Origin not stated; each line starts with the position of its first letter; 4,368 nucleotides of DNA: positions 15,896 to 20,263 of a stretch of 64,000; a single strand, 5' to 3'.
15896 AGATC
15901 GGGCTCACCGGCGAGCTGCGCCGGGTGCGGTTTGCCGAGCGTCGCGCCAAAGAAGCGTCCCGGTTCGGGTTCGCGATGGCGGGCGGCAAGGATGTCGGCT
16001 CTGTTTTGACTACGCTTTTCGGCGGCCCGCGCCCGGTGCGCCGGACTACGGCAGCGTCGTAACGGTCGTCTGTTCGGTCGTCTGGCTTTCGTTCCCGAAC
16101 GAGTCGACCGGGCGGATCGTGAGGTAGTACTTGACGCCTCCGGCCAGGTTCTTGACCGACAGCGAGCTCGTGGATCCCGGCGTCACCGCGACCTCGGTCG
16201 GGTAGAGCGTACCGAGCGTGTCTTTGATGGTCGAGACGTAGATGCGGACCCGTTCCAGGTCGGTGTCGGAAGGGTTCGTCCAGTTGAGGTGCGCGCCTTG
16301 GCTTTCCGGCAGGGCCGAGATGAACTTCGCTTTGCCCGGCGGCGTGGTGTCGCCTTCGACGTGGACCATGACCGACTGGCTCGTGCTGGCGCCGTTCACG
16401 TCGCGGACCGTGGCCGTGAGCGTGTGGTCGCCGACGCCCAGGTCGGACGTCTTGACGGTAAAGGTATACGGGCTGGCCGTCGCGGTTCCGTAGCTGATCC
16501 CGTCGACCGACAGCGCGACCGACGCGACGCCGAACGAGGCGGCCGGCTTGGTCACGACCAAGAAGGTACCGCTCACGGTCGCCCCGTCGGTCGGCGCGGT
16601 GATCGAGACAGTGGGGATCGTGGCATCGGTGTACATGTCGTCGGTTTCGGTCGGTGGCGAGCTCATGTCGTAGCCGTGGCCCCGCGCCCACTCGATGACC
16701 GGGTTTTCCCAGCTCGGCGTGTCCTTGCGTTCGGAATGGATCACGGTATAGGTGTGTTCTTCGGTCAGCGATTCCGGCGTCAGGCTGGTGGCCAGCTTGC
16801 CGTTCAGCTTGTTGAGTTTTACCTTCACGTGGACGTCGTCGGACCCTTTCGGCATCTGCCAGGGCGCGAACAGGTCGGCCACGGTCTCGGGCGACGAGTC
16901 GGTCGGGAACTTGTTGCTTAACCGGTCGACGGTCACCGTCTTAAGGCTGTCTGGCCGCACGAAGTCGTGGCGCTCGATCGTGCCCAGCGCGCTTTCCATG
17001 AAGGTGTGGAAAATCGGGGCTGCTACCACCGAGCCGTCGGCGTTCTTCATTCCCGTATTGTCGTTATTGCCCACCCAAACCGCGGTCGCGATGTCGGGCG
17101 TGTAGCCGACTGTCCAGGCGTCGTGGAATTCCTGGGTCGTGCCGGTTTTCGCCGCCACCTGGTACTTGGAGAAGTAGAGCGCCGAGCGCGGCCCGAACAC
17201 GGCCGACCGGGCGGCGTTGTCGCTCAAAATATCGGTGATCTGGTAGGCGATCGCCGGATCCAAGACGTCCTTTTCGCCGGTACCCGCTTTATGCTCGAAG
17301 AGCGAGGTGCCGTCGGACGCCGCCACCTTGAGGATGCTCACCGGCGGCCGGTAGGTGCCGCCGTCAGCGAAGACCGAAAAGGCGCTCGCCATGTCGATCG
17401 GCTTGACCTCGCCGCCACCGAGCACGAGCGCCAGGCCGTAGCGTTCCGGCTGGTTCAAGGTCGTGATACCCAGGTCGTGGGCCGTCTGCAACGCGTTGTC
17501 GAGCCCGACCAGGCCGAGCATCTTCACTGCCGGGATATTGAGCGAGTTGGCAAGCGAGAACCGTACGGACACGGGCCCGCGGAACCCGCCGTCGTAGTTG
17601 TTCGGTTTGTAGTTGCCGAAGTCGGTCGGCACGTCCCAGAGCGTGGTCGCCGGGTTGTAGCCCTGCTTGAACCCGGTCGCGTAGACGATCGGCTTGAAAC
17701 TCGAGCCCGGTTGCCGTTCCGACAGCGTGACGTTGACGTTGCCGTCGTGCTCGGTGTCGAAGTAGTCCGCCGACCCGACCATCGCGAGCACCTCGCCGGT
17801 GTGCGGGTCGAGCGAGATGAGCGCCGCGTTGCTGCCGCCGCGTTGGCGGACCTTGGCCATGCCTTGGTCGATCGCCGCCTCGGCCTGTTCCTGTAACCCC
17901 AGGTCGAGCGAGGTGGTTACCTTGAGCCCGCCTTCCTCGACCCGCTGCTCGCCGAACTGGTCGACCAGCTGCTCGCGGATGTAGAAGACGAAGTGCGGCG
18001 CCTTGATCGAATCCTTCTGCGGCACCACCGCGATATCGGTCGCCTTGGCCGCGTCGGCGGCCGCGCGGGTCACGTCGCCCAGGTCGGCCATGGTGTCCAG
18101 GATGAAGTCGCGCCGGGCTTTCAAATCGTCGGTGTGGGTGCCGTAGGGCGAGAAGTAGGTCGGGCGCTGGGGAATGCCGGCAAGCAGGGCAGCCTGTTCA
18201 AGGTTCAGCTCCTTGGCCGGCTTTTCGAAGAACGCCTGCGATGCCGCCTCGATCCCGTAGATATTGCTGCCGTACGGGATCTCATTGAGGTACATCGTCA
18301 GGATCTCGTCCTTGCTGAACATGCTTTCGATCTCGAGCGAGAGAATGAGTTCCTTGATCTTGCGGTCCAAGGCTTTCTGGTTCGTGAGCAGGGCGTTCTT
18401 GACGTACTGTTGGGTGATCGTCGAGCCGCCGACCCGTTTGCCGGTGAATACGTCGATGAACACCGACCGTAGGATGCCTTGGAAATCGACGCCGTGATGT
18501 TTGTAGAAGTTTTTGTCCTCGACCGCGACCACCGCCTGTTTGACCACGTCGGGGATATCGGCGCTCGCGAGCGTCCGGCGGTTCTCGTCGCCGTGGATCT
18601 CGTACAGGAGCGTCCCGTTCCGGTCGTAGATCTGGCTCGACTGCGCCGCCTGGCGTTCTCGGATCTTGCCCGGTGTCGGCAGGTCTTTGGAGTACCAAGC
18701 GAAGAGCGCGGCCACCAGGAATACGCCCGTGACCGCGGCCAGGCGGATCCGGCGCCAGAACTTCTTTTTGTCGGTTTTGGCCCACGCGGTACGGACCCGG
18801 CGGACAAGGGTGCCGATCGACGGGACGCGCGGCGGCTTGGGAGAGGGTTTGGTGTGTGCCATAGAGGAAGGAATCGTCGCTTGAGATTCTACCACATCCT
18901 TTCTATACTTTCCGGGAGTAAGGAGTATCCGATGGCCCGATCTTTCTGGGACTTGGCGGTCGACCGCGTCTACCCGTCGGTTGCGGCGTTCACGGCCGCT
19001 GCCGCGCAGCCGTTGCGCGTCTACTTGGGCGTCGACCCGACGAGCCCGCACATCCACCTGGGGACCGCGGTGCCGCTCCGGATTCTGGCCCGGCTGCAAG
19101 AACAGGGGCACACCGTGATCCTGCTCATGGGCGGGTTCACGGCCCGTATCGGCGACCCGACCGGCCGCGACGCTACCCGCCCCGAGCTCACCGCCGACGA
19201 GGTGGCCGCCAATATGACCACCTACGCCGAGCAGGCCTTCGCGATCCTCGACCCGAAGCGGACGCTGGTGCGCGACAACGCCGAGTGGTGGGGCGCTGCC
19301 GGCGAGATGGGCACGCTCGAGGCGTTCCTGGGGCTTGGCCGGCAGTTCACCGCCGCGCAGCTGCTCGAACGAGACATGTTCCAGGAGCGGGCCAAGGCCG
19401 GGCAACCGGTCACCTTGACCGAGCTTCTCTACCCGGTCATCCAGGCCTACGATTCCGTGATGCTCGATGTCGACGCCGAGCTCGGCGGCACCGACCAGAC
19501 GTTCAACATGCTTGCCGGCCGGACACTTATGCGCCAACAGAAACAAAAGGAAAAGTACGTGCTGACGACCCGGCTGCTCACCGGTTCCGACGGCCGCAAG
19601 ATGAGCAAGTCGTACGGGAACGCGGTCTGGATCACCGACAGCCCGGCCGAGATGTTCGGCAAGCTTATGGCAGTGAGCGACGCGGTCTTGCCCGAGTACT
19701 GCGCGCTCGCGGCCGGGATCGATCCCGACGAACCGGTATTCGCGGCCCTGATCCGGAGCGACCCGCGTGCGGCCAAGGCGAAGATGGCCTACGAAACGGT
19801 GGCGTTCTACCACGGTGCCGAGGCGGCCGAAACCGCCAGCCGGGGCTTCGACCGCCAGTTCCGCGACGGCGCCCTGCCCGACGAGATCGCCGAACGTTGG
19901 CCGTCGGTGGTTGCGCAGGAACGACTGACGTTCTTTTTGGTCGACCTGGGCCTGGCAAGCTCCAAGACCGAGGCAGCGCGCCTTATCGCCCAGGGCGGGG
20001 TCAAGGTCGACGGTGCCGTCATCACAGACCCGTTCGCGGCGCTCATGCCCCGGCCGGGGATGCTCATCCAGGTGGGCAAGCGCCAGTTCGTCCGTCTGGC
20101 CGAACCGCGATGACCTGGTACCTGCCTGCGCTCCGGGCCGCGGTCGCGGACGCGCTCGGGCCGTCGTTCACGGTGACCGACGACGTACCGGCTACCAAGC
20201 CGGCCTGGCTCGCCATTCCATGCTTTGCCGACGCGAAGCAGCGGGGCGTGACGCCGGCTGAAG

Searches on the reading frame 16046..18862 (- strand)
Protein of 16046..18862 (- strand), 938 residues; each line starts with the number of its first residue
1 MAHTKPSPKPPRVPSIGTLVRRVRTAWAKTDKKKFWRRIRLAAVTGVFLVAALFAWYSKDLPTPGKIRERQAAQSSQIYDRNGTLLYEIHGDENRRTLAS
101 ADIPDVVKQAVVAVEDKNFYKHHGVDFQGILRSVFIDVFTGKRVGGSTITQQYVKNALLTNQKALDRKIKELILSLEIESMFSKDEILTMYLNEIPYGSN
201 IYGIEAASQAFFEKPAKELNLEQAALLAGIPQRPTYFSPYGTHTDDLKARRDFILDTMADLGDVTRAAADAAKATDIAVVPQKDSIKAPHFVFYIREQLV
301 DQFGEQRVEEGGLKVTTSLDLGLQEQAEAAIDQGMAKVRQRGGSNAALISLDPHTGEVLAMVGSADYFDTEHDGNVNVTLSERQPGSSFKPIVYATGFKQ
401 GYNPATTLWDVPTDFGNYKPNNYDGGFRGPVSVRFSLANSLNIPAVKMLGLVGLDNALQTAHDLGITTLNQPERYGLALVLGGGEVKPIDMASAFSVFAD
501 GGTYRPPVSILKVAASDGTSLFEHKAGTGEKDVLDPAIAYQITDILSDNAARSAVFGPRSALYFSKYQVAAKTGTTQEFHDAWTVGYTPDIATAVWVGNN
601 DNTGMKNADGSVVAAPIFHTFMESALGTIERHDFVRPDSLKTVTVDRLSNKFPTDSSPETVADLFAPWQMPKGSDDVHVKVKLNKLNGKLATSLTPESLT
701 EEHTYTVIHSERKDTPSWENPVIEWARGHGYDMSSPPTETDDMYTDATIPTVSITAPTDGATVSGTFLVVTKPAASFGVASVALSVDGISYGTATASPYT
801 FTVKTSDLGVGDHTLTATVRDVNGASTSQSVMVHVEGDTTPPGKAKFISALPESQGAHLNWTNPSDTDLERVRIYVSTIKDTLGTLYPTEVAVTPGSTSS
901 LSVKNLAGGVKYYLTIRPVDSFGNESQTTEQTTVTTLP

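Call 21: search_protein_families(library=pfam, proteins=[window:16046-18862:-], max_evalue=0.001)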
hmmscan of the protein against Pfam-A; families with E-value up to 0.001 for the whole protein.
window:16046-18862:- (938 aa): 3 families
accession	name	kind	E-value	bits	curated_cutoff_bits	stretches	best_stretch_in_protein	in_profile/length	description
PF00912.28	Transgly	-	1.7e-62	210.5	27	1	83-258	2-177/178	Transglycosylase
PF00905.27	Transpeptidase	-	2.1e-27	96.6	22.1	1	350-623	5-299/299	Penicillin binding protein transpeptidase domain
PF17957.7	Big_7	-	2e-13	51.2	24.1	1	750-817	1-70/70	Bacterial Ig domain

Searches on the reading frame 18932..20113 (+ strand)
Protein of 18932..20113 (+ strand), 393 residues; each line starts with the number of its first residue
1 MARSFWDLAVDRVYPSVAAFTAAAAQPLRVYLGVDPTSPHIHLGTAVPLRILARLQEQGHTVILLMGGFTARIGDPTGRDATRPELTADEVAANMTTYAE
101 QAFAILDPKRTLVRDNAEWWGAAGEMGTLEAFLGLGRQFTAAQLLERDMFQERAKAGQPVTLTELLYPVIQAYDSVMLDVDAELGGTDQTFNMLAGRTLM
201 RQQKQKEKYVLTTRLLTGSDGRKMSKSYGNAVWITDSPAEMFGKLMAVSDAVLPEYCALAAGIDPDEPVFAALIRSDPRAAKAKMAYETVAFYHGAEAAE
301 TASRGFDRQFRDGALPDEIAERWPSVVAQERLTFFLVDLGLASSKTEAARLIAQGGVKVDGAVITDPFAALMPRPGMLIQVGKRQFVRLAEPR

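Call 21: search_protein_families(library=pfam, proteins=[window:18932-20113:+], max_evalue=0.001)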
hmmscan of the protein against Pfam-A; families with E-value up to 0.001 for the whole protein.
window:18932-20113:+ (393 aa): 3 families
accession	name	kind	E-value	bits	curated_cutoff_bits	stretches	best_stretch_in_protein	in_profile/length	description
PF00579.31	tRNA-synt_1b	-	8.8e-61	206.2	21.1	1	26-308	4-289/292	tRNA synthetases class I (W and Y)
PF01479.30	S4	-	5.9e-10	39.2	22.8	1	331-367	2-38/48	S4 domain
PF22421.1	SYY_C-terminal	-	0.00058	20.1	27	0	325-369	11-58/83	Tyrosine--tRNA ligase SYY-like C-terminal domain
